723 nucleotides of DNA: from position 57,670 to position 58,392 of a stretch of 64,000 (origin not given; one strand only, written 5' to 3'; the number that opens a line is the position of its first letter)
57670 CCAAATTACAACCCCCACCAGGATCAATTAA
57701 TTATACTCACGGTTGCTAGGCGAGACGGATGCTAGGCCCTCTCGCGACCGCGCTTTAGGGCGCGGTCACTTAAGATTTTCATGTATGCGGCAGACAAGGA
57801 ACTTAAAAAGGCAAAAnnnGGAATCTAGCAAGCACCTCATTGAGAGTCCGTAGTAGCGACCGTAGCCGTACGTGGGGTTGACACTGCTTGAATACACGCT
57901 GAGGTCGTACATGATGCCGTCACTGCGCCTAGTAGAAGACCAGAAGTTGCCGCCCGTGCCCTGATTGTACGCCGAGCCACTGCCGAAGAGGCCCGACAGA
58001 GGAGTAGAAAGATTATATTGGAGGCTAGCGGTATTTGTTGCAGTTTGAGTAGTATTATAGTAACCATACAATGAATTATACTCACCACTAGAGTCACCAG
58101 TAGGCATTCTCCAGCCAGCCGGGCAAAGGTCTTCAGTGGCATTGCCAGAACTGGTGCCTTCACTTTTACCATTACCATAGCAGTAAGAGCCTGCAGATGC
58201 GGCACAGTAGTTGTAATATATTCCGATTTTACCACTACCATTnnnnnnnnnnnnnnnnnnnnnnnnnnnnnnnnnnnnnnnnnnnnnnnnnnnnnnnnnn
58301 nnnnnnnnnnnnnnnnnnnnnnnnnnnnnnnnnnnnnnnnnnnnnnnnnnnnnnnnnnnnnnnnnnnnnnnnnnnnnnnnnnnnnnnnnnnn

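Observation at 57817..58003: DGR-style variable-region signature at the C-terminus of the FISUMP surface protein, with a GC-rich hairpin downstream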

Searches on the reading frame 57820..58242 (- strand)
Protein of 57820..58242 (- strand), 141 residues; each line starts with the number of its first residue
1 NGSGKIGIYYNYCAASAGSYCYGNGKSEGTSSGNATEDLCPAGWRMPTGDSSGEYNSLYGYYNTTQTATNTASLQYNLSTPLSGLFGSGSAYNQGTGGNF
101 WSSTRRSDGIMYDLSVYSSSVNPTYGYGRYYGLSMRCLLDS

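Call 29: find_related_loci(query=A3, collection=genome_contigs, flank=10000)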
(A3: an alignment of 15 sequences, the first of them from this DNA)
Query A3 (141 aa) in genome_contigs; peptide patterns used: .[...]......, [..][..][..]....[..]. (x = any residue, [..] = any of these).
343 stretches matched a pattern; 324 encode a relative of the query (tblastn E <= 1e-3); the best 80 are kept; 80 distinct loci.
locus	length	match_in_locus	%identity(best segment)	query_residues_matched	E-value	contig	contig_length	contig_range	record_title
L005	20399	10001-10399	68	2-139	4e-51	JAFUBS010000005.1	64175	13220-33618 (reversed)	Candidatus Saccharibacteria bacterium isolate RGIG4349 Roe_deer_Jejunum-1__c733, whole genome shotgun sequence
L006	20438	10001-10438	62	2-138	6e-50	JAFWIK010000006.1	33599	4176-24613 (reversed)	Candidatus Saccharibacteria bacterium isolate RGIG5768 Sheep_Ileum-4__c51189, whole genome shotgun sequence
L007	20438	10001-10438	62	2-138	6e-50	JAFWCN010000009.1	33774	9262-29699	Candidatus Saccharibacteria bacterium isolate RGIG5615 Sheep_Duodenum-2__c173154, whole genome shotgun sequence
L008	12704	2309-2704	64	1-137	3e-48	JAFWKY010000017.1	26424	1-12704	Candidatus Saccharibacteria bacterium isolate RGIG5834 Sheep_Jejunum-1__c266456, whole genome shotgun sequence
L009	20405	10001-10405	64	2-141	1e-47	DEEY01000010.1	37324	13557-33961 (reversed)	MAG TPA_asm: Candidatus Saccharibacteria bacterium UBA2866 UBA2866_contig_11289, whole genome shotgun sequence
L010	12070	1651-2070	63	1-139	6e-47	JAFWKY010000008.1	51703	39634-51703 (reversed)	Candidatus Saccharibacteria bacterium isolate RGIG5834 Sheep_Jejunum-1__c148924, whole genome shotgun sequence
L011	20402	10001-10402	68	1-139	9e-47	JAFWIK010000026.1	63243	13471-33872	Candidatus Saccharibacteria bacterium isolate RGIG5768 Sheep_Ileum-4__c257511, whole genome shotgun sequence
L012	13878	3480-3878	64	2-139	2e-46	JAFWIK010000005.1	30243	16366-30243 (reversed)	Candidatus Saccharibacteria bacterium isolate RGIG5768 Sheep_Ileum-4__c47518, whole genome shotgun sequence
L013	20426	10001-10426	58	1-140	3e-46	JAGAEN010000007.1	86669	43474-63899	Candidatus Saccharibacteria bacterium isolate RGIG8370 Water_buffalos_Rumen.Co__c4208111, whole genome shotgun sequence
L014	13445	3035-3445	61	2-139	4e-46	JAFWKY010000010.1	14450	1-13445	Candidatus Saccharibacteria bacterium isolate RGIG5834 Sheep_Jejunum-1__c159209, whole genome shotgun sequence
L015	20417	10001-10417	60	2-139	1e-45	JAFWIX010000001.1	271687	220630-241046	Candidatus Saccharibacteria bacterium isolate RGIG5781 Sheep_Ileum-4__c230, whole genome shotgun sequence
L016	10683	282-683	58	2-140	1e-45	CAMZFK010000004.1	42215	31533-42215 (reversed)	MAG TPA_asm: uncultured Candidatus Saccharibacteria bacterium isolate SRR10912535_bin.62_metaWRAP_v1.3_MAG genome assemb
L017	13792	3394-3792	61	2-140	4e-45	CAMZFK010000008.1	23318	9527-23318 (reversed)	MAG TPA_asm: uncultured Candidatus Saccharibacteria bacterium isolate SRR10912535_bin.62_metaWRAP_v1.3_MAG genome assemb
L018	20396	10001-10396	61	2-138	2e-44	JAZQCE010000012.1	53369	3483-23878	MAG: Candidatus Nanosyncoccus sp. isolate T1900044638_TS20190104.MAGScoT_cleanbin_000077 SGB_1214_k141_1117208, whole ge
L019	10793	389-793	61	2-134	7e-44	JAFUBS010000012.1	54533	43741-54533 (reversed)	Candidatus Saccharibacteria bacterium isolate RGIG4349 Roe_deer_Jejunum-1__c161956, whole genome shotgun sequence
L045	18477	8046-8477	53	2-141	7e-41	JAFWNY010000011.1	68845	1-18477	Candidatus Saccharibacteria bacterium isolate RGIG5912 Sheep_Jejunum.Co__c184025, whole genome shotgun sequence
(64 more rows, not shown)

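Call 35: find_homologous_proteins(query=L045:9613-10926:+, max_evalue=1e-10)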
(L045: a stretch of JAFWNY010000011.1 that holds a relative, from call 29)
Query L045:9613-10926:+ (437 aa): 1314 proteins with E <= 1e-10 among 7006 candidates; the best 120 are listed.
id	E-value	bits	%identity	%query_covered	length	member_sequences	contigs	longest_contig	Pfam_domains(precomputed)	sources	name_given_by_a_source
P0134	2.0e-298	1008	100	100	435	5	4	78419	PF00078.33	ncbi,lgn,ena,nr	ncbi:RNA-directed DNA polymerase [Candidatus Saccharibacteria bacterium]|nr:RNA-directed DNA polymer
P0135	5.3e-239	812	79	100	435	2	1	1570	PF00078.33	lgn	-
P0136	3.8e-224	763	76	97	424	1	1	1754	PF00078.33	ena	-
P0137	2.7e-222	757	74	100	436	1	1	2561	PF00078.33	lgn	-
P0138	1.8e-221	754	77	97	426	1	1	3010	PF00078.33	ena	-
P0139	5.1e-221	752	79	90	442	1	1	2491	PF00078.33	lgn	-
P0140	3.0e-220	750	74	99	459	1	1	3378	PF00078.33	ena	-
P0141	1.8e-218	744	74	98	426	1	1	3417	PF00078.33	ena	-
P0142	2.9e-218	743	72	99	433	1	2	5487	PF00078.33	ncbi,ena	-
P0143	1.8e-215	734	74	97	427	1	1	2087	PF00078.33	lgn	-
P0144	2.4e-215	734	73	100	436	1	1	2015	PF00078.33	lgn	-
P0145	8.6e-215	732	73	99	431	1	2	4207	PF00078.33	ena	-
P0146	1.5e-214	731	72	97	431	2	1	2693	PF00078.33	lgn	-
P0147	5.4e-213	726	72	99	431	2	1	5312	PF00078.33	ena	-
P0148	1.5e-212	725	73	97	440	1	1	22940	PF00078.33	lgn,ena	-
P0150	1.0e-211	722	72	97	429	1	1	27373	PF00078.33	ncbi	-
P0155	1.8e-208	711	74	96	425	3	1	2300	PF00078.33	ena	-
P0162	8.1e-207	706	77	89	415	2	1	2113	PF00078.33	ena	-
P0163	1.8e-206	705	71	97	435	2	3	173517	PF00078.33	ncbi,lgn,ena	-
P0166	4.1e-206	703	71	95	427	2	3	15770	PF00078.33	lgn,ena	-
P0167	7.2e-206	703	71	97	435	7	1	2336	PF00078.33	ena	-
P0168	8.0e-204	696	69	97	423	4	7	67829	PF00078.33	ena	-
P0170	1.6e-203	695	70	95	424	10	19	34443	PF00078.33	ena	-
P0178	1.4e-198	679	72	90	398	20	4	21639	PF00078.33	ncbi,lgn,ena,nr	ncbi:RNA-directed DNA polymerase [Candidatus Saccharibacteria bacterium]|nr:RNA-directed DNA polymer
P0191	1.3e-159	550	63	88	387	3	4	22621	PF00078.33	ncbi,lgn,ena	-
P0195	5.6e-158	545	60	88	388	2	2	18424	PF00078.33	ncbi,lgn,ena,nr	ncbi:RNA-directed DNA polymerase [Candidatus Saccharibacteria bacterium]|nr:RNA-directed DNA polymer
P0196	1.5e-157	543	61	88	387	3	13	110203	PF00078.33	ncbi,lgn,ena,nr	ncbi:RNA-directed DNA polymerase [Candidatus Saccharibacteria bacterium]|nr:RNA-directed DNA polymer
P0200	3.6e-156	539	61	88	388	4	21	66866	PF00078.33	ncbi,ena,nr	ncbi:RNA-directed DNA polymerase [Candidatus Saccharibacteria bacterium]|nr:RNA-directed DNA polymer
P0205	2.3e-155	536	59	89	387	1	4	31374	PF00078.33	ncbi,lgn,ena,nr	ncbi:RNA-directed DNA polymerase [Candidatus Saccharibacteria bacterium]|nr:RNA-directed DNA polymer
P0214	2.3e-152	526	61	87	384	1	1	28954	PF00078.33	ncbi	-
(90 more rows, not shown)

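Call 36: list_cluster_members(proteins=[P0142, P0150, P0163, P0178, P0191, P0195, P0196, P0200, P0205, P0214])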
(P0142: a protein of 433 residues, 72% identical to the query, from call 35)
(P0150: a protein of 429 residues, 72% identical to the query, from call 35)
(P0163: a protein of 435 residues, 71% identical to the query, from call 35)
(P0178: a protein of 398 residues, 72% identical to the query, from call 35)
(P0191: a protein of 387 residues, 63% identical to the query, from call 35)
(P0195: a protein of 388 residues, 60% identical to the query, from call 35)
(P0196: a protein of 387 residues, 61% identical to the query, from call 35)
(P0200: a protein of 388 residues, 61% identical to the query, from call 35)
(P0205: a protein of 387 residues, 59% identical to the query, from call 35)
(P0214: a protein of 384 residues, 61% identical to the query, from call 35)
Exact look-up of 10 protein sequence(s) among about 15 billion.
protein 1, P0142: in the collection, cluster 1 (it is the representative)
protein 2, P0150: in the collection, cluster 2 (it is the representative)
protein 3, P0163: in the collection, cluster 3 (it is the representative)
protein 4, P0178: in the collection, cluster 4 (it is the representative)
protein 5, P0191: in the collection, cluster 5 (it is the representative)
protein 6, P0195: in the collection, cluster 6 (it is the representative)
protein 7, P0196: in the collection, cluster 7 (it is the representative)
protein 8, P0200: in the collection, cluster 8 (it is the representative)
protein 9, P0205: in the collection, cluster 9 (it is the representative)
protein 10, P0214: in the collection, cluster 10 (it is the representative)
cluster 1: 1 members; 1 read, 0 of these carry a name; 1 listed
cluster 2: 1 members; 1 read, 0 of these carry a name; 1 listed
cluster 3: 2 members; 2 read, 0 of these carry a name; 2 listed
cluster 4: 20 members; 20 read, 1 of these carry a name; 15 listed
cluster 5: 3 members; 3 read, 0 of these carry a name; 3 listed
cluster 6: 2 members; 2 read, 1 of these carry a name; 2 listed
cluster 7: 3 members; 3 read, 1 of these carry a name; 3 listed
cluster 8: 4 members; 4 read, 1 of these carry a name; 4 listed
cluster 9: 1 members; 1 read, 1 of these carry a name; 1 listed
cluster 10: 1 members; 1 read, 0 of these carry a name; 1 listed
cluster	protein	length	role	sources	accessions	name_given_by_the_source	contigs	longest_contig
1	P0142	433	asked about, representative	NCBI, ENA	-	-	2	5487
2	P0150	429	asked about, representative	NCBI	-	-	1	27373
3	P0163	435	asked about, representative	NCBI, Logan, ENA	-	-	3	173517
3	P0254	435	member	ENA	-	-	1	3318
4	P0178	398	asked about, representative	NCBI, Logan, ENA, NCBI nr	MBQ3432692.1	RNA-directed DNA polymerase [Candidatus Saccharibacteria bacterium]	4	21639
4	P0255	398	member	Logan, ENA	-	-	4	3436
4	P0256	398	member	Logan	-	-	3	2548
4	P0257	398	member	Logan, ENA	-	-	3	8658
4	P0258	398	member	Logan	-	-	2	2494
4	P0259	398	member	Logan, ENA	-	-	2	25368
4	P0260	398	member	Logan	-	-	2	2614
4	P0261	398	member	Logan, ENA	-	-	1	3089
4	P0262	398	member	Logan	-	-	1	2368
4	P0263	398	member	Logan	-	-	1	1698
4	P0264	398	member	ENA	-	-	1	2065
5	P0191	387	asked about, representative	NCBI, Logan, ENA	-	-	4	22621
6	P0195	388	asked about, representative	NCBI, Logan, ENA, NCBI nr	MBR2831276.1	RNA-directed DNA polymerase [Candidatus Saccharibacteria bacterium]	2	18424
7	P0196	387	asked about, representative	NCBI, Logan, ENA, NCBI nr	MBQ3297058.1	RNA-directed DNA polymerase [Candidatus Saccharibacteria bacterium]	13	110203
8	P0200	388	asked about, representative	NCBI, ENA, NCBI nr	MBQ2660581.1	RNA-directed DNA polymerase [Candidatus Saccharibacteria bacterium]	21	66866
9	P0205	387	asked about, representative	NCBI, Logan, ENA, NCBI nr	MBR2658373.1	RNA-directed DNA polymerase [Candidatus Saccharibacteria bacterium]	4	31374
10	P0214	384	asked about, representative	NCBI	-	-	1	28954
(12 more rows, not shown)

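Call 41: find_encoding_contigs(protein=P0170, flank=4000, max_places=10)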
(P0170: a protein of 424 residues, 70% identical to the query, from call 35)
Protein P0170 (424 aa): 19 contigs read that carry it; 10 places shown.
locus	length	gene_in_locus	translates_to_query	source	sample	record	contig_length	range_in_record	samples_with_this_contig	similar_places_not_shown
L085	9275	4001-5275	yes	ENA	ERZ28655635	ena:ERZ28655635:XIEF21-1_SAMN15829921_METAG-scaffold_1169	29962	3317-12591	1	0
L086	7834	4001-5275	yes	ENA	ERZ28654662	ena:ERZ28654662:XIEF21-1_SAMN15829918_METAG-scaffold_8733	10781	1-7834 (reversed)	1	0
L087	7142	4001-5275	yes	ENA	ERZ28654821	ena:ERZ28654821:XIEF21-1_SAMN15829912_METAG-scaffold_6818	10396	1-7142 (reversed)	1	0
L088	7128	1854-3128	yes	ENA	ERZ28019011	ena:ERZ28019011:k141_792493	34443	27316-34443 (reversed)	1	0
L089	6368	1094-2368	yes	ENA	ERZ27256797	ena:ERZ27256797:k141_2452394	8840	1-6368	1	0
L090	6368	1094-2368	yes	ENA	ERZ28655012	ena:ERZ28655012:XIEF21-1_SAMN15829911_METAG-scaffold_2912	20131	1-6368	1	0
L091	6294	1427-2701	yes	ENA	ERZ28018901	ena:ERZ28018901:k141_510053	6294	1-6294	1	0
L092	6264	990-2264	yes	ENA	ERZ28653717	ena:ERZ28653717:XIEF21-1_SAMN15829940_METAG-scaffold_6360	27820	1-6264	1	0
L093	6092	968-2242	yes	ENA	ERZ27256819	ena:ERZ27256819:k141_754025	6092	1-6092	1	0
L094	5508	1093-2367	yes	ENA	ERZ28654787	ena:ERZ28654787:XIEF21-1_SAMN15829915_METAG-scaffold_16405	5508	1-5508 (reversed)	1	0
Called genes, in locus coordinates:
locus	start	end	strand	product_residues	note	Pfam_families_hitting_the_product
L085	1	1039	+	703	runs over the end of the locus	PF00753:Lactamase_B, PF12706:Lactamase_B_2, PF22505:RNase_J_b_CASP, PF07521:RMMBL (weak), PF17770:RNase_J_C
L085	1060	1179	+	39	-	-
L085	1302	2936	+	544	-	PF09603:Fib_succ_major (faint)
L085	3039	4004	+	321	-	-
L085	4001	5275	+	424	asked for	PF00078:RVT_1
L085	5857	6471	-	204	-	PF01501:Glyco_transf_8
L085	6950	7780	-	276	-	PF01553:Acyltransferase (weak)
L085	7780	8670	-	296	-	PF01501:Glyco_transf_8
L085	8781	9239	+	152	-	-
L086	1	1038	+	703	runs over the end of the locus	PF00753:Lactamase_B, PF12706:Lactamase_B_2, PF22505:RNase_J_b_CASP, PF07521:RMMBL (weak), PF17770:RNase_J_C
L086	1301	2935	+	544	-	PF09603:Fib_succ_major (weak), PF26707:DUF8237 (weak)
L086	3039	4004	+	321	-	-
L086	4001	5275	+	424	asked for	PF00078:RVT_1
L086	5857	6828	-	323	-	PF01501:Glyco_transf_8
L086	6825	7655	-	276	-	PF01553:Acyltransferase (weak)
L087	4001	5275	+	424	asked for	PF00078:RVT_1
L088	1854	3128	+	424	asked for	PF00078:RVT_1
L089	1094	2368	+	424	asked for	PF00078:RVT_1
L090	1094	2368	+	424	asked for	PF00078:RVT_1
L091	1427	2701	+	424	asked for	PF00078:RVT_1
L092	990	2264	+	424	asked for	PF00078:RVT_1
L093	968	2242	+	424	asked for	PF00078:RVT_1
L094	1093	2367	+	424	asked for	PF00078:RVT_1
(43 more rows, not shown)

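Call 42: find_encoding_contigs(protein=P0168, flank=4000, max_places=10)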
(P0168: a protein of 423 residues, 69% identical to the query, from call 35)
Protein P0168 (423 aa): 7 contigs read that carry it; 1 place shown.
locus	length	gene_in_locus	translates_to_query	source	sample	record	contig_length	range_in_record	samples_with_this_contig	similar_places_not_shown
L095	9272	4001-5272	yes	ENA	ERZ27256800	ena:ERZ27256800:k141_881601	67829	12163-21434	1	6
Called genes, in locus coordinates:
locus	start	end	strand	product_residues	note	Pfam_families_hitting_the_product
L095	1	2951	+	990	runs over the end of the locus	-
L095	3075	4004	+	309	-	-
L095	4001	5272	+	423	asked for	PF00078:RVT_1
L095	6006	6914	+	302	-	PF02661:Fic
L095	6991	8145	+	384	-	PF00091:Tubulin, PF12327:FtsZ_C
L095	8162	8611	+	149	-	PF22811:Zn_ribbon_NrdR, PF03477:ATP-cone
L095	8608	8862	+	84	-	-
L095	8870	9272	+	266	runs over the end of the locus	PF21088:MS_channel_1st, PF00924:MS_channel_2nd, PF21082:MS_channel_3rd (weak)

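Call 58: search_protein_families(library=pfam, proteins=[L045:8655-9611:+, L045:9613-10926:+, L045:6732-8480:+, L085:3039-4004:+], max_evalue=1)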
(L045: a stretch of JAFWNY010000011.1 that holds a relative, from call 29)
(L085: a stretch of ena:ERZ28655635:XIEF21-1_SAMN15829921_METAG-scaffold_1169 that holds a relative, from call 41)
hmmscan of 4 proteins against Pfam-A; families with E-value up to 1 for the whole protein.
L045:8655-9611:+ (318 aa): 0 families

L045:9613-10926:+ (437 aa): 2 families
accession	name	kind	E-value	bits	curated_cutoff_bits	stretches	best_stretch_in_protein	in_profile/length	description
PF00078.32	RVT_1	-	1.2e-16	61.5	29.6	1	139-368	17-203/205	Reverse transcriptase (RNA-dependent DNA polymerase)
PF00637.26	Clathrin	-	0.26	11.5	29.6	1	383-423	42-82/143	Region in Clathrin and VPS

L045:6732-8480:+ (582 aa): 2 families
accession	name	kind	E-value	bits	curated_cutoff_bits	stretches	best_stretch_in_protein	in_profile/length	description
PF09603.15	Fib_succ_major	-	1.2e-07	32.6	33.9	1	351-579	5-186/187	Fibrobacter succinogenes major domain (Fib_succ_major)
PF09479.16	Flg_new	-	2.1e-06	28.2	27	1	223-277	1-50/65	Listeria-Bacteroides repeat domain (List_Bact_rpt)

L085:3039-4004:+ (321 aa): 1 family
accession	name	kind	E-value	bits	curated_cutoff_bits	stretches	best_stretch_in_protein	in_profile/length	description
PF10884.14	DUF2683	-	0.028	15.1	27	1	49-96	12-59/66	Protein of unknown function (DUF2683)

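Call 59: search_protein_families(library=ncbifam, proteins=[L045:8655-9611:+, L045:9613-10926:+], max_evalue=0.1)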
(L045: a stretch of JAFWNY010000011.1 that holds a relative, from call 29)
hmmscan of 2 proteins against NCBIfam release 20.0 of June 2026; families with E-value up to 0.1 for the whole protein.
L045:8655-9611:+ (318 aa): 1 family
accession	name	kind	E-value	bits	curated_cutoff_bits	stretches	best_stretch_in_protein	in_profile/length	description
NF006029.0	PRK08168.1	equivalog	0.095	11.7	380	0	242-289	74-121/520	NADH-quinone oxidoreductase subunit L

L045:9613-10926:+ (437 aa): 9 families
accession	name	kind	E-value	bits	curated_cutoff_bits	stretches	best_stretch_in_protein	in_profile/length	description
TIGR04416.1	group_II_RT_mat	equivalog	4e-22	78.8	300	2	274-371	173-268/353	group II intron reverse transcriptase/maturase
NF041747.1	Drt3a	equivalog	4.2e-11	42.8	200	1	284-361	167-242/412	antiviral reverse transcriptase Drt3a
NF041749.1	Drt4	equivalog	1.2e-09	37.6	450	1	278-358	192-268/489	antiviral reverse transcriptase Drt4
NF038233.2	retron_St85_RT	exception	1.4e-09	37.6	235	1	184-412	78-273/289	retron St85 family RNA-directed DNA polymerase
NF041746.1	Drt2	equivalog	9.7e-08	31.6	390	1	277-360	220-302/416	antiviral reverse transcriptase Drt2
NF041750.1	Drt5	equivalog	1.5e-07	30.8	550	1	307-359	203-253/484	antiviral reverse transcriptase Drt5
TIGR04499.1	abortive_AbiA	subfamily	9.6e-07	27.9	250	1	314-361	243-295/615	AbiA family abortive infection protein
NF041748.1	Drt3b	equivalog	4.8e-06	25.5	350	1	279-357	230-315/647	antiviral reverse transcriptase Drt3b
NF000805.0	PRK00055.2-3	equivalog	0.09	12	416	0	219-261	8-49/307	ribonuclease Z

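Call 65: find_encoding_contigs(protein=P0166, flank=3000, max_places=5)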
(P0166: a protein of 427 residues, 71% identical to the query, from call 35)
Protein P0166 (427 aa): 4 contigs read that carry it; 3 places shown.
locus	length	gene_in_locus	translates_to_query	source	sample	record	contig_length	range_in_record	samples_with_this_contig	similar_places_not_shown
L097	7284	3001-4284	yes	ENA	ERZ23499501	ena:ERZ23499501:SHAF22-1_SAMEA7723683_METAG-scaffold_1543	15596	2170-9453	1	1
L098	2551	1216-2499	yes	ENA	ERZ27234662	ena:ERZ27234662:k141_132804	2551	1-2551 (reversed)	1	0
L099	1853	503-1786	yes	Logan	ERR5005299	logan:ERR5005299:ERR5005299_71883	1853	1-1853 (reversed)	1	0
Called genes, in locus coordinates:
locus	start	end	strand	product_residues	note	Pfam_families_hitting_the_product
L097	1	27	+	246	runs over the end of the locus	-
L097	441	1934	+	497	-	PF09603:Fib_succ_major (weak)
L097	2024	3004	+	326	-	-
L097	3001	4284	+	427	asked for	PF00078:RVT_1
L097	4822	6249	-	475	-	PF00224:PK, PF02887:PK_C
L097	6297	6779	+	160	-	-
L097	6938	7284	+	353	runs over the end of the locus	PF00162:PGK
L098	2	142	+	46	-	?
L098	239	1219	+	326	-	-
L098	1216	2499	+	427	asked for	PF00078:RVT_1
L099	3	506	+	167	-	?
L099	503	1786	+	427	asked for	PF00078:RVT_1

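Call 66: find_encoding_contigs(protein=P0162, flank=3000, max_places=5)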
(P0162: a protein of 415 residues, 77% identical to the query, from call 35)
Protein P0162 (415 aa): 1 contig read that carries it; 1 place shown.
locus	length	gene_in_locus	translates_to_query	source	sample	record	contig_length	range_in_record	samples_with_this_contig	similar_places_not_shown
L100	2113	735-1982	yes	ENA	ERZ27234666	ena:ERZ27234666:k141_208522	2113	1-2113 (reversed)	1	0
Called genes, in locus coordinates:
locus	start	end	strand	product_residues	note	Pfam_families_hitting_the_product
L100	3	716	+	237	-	?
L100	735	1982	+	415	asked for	PF00078:RVT_1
